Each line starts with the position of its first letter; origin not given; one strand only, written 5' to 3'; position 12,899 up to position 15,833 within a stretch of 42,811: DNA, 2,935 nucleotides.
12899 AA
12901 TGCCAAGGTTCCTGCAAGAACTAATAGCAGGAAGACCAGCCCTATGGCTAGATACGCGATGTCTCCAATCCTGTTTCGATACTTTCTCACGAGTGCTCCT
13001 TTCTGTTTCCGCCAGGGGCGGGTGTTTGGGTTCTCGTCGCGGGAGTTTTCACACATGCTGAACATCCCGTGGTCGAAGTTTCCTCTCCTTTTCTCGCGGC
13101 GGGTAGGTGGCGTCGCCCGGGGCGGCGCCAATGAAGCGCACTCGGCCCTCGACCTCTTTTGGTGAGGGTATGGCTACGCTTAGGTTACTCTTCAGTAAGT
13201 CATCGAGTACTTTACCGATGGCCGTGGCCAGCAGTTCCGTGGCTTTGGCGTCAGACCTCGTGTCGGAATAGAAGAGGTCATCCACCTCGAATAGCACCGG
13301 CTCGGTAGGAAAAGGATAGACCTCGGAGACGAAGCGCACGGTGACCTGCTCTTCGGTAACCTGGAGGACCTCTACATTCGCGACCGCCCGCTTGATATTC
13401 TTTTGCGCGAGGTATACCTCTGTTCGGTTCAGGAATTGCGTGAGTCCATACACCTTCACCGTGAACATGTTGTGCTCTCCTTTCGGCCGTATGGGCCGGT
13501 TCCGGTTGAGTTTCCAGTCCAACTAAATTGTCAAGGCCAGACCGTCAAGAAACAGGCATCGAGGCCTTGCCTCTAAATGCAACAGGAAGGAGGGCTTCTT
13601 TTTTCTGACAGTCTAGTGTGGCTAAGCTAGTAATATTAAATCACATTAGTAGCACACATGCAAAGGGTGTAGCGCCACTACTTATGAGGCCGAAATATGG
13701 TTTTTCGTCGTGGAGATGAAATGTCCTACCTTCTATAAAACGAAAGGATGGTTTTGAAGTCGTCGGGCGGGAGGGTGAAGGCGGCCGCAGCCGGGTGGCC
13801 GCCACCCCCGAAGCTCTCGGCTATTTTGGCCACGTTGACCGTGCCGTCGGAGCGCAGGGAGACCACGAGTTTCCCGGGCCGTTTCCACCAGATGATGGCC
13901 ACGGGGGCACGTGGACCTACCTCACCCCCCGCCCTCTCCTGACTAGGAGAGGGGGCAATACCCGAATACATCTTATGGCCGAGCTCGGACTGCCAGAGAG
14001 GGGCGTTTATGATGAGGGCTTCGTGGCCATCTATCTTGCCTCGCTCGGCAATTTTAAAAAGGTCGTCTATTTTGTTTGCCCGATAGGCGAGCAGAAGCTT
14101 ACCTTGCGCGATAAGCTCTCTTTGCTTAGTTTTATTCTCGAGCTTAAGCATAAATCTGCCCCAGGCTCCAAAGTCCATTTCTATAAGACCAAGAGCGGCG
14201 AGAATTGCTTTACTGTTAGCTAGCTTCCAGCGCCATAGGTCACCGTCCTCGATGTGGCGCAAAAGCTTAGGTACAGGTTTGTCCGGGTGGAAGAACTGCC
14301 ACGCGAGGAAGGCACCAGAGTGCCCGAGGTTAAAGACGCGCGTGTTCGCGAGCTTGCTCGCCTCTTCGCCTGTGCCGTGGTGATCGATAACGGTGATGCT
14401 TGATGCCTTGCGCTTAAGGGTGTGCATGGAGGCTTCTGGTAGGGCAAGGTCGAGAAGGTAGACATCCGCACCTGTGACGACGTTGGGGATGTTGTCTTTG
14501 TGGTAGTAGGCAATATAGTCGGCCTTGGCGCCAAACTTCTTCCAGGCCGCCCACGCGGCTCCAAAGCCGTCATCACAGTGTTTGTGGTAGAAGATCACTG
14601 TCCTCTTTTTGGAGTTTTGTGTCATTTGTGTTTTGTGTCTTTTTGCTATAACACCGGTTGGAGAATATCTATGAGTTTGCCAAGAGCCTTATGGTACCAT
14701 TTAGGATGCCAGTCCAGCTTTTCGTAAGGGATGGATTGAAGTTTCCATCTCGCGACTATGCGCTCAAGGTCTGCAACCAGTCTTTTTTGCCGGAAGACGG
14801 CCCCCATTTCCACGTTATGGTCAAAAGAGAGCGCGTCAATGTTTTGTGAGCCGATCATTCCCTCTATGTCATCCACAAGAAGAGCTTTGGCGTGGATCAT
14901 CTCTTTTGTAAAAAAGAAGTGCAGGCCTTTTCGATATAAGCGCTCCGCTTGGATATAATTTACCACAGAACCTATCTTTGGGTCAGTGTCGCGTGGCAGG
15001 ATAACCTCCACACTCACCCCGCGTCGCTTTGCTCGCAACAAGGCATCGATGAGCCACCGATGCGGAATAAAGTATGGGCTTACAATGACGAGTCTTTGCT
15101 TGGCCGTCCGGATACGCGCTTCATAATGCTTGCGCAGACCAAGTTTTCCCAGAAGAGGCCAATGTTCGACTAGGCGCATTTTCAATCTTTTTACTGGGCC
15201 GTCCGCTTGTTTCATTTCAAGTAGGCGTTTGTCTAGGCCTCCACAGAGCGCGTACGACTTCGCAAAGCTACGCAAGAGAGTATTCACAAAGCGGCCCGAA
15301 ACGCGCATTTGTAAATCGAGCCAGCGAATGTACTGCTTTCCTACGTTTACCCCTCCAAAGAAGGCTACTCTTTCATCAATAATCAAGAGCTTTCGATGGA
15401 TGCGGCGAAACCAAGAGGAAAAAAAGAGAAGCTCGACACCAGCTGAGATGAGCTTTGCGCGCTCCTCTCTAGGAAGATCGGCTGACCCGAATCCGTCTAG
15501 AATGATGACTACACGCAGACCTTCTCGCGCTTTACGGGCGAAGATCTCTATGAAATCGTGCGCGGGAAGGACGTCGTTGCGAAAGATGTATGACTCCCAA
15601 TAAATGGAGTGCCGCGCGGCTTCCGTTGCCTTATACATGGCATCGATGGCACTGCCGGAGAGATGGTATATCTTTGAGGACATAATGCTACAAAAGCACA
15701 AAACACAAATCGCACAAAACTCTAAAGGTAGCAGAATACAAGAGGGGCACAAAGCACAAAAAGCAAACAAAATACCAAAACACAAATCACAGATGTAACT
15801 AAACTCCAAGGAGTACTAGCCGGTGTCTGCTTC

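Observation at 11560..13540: Cassette 1: a four-gene operon with SD sites and unknown function, between trpS and the DHH phosphoesterase gene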

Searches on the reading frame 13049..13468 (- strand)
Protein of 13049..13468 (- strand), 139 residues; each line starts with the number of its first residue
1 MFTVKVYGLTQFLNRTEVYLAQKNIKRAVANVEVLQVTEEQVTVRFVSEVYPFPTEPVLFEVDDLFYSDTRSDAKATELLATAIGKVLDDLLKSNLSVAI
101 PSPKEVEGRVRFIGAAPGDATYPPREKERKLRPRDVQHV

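Call 4: search_protein_families(library=pfam, proteins=[window:13049-13468:-], max_evalue=1)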
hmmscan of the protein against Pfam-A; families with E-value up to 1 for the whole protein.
window:13049-13468:- (139 aa): 0 families

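Call 5: search_protein_families(library=ncbifam, proteins=[window:13049-13468:-], max_evalue=1)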
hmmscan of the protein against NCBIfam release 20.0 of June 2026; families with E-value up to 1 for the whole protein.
window:13049-13468:- (139 aa): 0 families

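Call 6: search_protein_families(library=padloc, proteins=[window:13049-13468:-], max_evalue=1)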
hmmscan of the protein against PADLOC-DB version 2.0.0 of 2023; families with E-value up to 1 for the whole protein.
window:13049-13468:- (139 aa): 1 family
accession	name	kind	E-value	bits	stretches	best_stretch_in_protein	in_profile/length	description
PDLC02738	PbeC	-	0.0036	13.9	1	2-93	254-342/673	PbeC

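Call 7: search_protein_families(library=phrogs, proteins=[window:13049-13468:-], max_evalue=1)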
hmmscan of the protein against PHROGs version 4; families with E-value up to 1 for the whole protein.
window:13049-13468:- (139 aa): 0 families

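Call 11: find_encoding_contigs(protein=window:13049-13468:-, flank=10000, max_places=10)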
Protein window:13049-13468:- (139 aa): 11 contigs read that carry it; 8 places shown.
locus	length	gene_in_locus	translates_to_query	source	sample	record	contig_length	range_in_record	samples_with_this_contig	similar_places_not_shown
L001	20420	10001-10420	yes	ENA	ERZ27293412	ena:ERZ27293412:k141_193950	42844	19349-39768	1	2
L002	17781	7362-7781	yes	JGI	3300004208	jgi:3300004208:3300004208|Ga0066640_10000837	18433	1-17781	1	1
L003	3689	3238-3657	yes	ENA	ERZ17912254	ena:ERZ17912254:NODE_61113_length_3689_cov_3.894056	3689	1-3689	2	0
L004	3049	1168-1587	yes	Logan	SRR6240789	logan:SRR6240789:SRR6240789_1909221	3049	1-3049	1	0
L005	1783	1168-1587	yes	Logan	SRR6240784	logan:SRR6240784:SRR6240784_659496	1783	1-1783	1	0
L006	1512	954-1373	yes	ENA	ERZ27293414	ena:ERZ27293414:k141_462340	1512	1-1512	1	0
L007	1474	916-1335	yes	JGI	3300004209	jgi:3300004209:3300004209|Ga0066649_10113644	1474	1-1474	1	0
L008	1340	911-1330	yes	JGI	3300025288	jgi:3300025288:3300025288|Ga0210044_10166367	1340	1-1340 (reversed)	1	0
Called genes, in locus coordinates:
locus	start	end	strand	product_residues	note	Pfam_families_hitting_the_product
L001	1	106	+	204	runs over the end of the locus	PF00163:Ribosomal_S4, PF22421:SYY_C-terminal (weak), PF01479:S4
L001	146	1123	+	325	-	PF01193:RNA_pol_L, PF01000:RNA_pol_A_bac, PF03118:RNA_pol_A_CTD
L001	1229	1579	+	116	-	PF01196:Ribosomal_L17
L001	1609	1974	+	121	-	PF00572:Ribosomal_L13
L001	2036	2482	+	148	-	PF00380:Ribosomal_S9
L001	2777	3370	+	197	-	PF01025:GrpE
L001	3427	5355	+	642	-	PF00012:HSP70, PF06723:MreB_Mbl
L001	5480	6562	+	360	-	PF00226:DnaJ, PF01556:DnaJ_C, PF00684:DnaJ_CXXCXGXG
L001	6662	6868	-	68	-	-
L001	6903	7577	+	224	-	PF01553:Acyltransferase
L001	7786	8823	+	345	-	PF13091:PLDc_2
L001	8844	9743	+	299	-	PF02272:DHHA1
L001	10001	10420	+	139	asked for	-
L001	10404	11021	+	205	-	-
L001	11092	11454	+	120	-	-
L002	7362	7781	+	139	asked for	-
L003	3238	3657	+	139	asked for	-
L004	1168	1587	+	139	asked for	-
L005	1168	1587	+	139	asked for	-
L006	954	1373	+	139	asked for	-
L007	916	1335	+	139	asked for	-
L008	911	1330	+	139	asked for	-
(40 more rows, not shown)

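Call 14: find_homologous_proteins(query=window:13049-13468:-, max_evalue=0.01)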
Query window:13049-13468:- (139 aa): 1 proteins with E <= 0.01 among 27 candidates.
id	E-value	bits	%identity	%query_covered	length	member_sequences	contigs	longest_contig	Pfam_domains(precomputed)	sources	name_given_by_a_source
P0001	3.2e-83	294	100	100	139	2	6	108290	-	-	-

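Call 59: search_solved_structures(query=window:13049-13468:-, max_evalue=10)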
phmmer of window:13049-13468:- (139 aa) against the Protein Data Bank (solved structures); distinct sequences matched with E-value up to 10: 0.

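Call 65: predict_structure(protein=window:13049-13468:-)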
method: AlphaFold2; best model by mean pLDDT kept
length: 139 residues; sequences in the alignment: 1
mean_pLDDT: 47.6   pTM: 0.38
mean pLDDT of the five models: 47.6, 46.3, 45.6, 44.2, 35.0
residues with pLDDT >= 90: 0; 70-90: 0; 50-70: 60; < 50: 79
segments of 3 or more residues with pLDDT < 50: 1-6, 16-30, 63-72, 95-139
pLDDT, mean of each block of 10 residues (from residue 1): 47 50 44 61 59 55 47 55 61 44 35 31 36 39
secondary structure, 60 per line:
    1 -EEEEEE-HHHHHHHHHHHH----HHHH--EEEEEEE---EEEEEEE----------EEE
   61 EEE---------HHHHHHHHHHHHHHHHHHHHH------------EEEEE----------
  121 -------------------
elements in order: E2-7 H9-20 H25-28 E31-37 E41-47 E58-63 H73-93 E106-110

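Call 70: fold_search(model_id=the predicted structure, library=pdb)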
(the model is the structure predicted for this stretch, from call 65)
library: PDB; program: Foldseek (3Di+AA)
matches with E <= 10: 546; with E <= 0.001: 0
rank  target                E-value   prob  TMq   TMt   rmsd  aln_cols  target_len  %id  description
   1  9e4w_J                2.9e-01  0.23  0.26  0.34   9.5        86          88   15  Structure of Bacillus phage SPO1 anti-CBASS 4 (Acb4) in complex with 3'3'-cGAMP (released 2025-01-29)
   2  8ppr_K                3.1e-01  0.06  0.12  0.09  17.1       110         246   15  Structure of the human outer kinetochore KMN network complex (released 2024-03-20)
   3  4nf9_A                4.0e-01  0.07  0.15  0.10  16.0       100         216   17  Structure of the Knl1/Nsl1 complex (released 2014-03-19)
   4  7bxt_M                4.0e-01  0.06  0.17  0.13  12.7       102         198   10  The cryo-EM structure of CENP-A nucleosome in complex with CENP-C peptide and CENP-N N-terminal domain (released 2021-02-10)
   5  9e4w_G                6.8e-01  0.21  0.28  0.36   7.8        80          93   14  Structure of Bacillus phage SPO1 anti-CBASS 4 (Acb4) in complex with 3'3'-cGAMP (released 2025-01-29)
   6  9e4w_K                7.2e-01  0.16  0.28  0.36   8.7        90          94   16  Structure of Bacillus phage SPO1 anti-CBASS 4 (Acb4) in complex with 3'3'-cGAMP (released 2025-01-29)
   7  9b0x_B                7.7e-01  0.21  0.19  0.06   9.7        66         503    9  Artemia franciscana ATP synthase state 2 (composite structure), pH 7.0 (released 2025-03-26)
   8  5oqm_d                7.7e-01  0.06  0.19  0.07  17.0       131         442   17  STRUCTURE OF YEAST TRANSCRIPTION PRE-INITIATION COMPLEX WITH TFIIH AND CORE MEDIATOR (released 2018-05-09)
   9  9e4w_B                8.1e-01  0.20  0.28  0.36   7.7        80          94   14  Structure of Bacillus phage SPO1 anti-CBASS 4 (Acb4) in complex with 3'3'-cGAMP (released 2025-01-29)
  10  7t3a_C                8.1e-01  0.12  0.28  0.13   9.4       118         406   14  GATOR1-RAG-RAGULATOR - Inhibitory Complex (released 2022-04-06)
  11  9e4w_N                9.2e-01  0.14  0.26  0.35   9.6        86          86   14  Structure of Bacillus phage SPO1 anti-CBASS 4 (Acb4) in complex with 3'3'-cGAMP (released 2025-01-29)
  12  5t07_D                9.2e-01  0.12  0.17  0.17   7.1        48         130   21  Crystal structure of a putative acyl-CoA thioesterase EC709/ECK0725 from Escherichia coli in complex with Decanoyl-CoA (released 2016-09-07)
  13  2ilx_MODEL_1_A        9.2e-01  0.07  0.17  0.13  12.0        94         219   15  Solution structure of catalytic domain of rat 2',3'-cyclic-nucleotide 3'-phosphodiesterase (CNP) protein (released 2007-03-06)
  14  9e4w_D                1.0e+00  0.08  0.21  0.26   9.2        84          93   12  Structure of Bacillus phage SPO1 anti-CBASS 4 (Acb4) in complex with 3'3'-cGAMP (released 2025-01-29)
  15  8fm6_A                1.1e+00  0.14  0.25  0.31  10.3        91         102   11  Dri1 hemoprotein variant H21A with a zinc-mirror heme site (released 2024-04-24)
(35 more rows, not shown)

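Call 85: find_related_loci(query=window:13049-13468:-, collection=viral_contigs, flank=5000)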
Query window:13049-13468:- (139 aa) in viral_contigs; peptide patterns used: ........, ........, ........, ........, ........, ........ (x = any residue, [..] = any of these).
11 stretches matched a pattern, but none encodes a relative of the query by tblastn (E <= 1e-3).

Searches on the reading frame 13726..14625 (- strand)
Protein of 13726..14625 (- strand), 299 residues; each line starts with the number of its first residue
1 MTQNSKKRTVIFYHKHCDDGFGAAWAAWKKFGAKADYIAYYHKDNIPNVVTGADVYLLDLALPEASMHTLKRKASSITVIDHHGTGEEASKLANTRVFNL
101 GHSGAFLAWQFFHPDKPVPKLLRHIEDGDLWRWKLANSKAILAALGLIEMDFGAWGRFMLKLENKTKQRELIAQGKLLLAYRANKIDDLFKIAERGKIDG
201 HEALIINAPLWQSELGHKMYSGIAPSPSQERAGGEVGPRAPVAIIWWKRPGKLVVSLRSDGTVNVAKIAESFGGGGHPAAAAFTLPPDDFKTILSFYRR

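Call 82: find_encoding_contigs(protein=window:13726-14625:-, flank=4000, max_places=10)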
Protein window:13726-14625:- (299 aa): 7 contigs read that carry it; 3 places shown.
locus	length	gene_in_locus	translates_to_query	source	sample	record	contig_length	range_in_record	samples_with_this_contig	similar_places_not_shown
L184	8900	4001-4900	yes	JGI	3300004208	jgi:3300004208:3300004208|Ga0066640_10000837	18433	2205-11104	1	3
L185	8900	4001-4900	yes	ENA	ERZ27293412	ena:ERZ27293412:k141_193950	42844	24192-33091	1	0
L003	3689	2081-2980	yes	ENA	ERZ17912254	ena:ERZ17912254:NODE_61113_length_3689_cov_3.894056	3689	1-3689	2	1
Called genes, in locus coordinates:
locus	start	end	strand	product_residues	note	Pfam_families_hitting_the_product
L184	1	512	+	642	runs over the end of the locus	PF00012:HSP70, PF06723:MreB_Mbl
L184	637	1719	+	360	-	PF00226:DnaJ, PF01556:DnaJ_C, PF00684:DnaJ_CXXCXGXG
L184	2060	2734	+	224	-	PF01553:Acyltransferase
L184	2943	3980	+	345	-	PF13091:PLDc_2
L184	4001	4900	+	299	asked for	PF02272:DHHA1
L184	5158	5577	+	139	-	-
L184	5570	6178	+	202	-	-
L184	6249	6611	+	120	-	-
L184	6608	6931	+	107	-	-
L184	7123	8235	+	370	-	PF00579:tRNA-synt_1b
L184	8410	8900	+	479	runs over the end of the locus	PF01336:tRNA_anti-codon, PF00152:tRNA-synt_2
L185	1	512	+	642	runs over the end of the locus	PF00012:HSP70, PF06723:MreB_Mbl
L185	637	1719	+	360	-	PF00226:DnaJ, PF01556:DnaJ_C, PF00684:DnaJ_CXXCXGXG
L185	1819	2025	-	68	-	-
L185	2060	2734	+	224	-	PF01553:Acyltransferase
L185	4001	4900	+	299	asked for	PF02272:DHHA1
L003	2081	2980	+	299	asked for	PF02272:DHHA1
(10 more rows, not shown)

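Call 92: search_protein_families(library=pfam, proteins=[window:13726-14625:-], max_evalue=0.001)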
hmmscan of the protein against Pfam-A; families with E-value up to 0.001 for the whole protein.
window:13726-14625:- (299 aa): 1 family
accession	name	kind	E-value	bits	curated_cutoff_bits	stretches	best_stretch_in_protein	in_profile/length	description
PF02272.25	DHHA1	-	1.1e-09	39.1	25.9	1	241-297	32-96/102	DHHA1 domain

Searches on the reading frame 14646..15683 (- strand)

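Call 92: search_protein_families(library=pfam, proteins=[window:14646-15683:-], max_evalue=0.001)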
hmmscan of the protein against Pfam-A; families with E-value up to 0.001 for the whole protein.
window:14646-15683:- (345 aa): 2 families
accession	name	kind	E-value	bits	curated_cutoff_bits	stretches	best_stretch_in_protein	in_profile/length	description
PF13091.12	PLDc_2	-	7.4e-36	123.3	27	2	189-311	3-129/132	PLD-like domain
PF00614.28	PLDc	-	4.3e-05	23.8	21.9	0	94-114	4-24/28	Phospholipase D Active site motif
